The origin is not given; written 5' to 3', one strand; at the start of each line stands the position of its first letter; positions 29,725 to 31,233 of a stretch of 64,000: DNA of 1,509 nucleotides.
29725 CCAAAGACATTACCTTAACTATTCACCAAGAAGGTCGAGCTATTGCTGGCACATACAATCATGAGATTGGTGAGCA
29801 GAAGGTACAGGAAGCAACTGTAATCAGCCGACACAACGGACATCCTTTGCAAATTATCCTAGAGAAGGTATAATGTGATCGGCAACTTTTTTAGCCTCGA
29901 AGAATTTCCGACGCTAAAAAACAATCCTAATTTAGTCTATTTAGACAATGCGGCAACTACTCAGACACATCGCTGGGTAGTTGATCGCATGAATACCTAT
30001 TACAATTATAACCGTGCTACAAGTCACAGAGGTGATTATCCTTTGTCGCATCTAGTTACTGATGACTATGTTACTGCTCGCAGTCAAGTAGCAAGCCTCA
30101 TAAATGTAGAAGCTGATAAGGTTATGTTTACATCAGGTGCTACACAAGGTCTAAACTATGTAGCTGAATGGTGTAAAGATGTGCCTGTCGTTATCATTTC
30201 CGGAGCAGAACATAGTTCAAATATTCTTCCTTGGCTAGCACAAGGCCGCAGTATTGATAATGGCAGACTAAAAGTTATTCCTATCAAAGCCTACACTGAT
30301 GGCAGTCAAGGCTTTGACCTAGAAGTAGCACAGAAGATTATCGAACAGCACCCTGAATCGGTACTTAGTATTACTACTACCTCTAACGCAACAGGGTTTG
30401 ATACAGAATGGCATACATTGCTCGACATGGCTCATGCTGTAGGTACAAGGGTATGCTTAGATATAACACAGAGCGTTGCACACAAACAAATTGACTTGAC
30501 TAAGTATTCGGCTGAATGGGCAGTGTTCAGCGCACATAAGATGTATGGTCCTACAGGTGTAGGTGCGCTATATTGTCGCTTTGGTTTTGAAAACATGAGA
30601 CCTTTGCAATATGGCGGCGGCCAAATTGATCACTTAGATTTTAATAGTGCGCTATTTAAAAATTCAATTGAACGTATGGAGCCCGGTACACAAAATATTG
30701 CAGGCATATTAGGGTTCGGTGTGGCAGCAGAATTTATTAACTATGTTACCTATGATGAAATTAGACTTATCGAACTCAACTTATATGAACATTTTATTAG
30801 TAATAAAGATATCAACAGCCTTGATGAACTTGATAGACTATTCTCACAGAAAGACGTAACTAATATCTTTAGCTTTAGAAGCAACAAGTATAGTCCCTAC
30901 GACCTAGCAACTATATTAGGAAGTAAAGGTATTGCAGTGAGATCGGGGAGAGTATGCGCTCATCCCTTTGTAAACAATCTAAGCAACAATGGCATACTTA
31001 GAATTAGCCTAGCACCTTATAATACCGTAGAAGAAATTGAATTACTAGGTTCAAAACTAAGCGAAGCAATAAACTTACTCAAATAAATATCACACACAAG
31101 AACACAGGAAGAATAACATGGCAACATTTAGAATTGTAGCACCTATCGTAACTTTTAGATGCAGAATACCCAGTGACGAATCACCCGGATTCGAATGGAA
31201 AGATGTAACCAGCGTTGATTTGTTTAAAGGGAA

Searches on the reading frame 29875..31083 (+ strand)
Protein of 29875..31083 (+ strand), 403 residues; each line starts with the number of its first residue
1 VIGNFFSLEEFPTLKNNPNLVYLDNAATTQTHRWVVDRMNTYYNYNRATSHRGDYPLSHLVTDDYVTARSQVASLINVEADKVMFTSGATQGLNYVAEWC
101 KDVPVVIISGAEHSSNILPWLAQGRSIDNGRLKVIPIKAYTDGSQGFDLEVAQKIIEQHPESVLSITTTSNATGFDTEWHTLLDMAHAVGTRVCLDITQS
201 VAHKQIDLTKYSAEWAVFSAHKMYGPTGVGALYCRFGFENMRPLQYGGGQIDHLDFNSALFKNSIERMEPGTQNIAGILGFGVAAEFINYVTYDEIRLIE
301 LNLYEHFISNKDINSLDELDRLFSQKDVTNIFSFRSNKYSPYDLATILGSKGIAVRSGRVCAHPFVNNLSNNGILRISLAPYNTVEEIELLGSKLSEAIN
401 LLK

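Call 83: search_protein_families(library=pfam, proteins=[window:29875-31083:+], max_evalue=0.00001)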
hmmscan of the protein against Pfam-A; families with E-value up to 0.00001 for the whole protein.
window:29875-31083:+ (403 aa): 1 family
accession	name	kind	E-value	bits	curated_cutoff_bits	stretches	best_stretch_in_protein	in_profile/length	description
PF00266.25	Aminotran_5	-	6e-84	282.6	21.5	1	21-391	1-371/371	Aminotransferase class-V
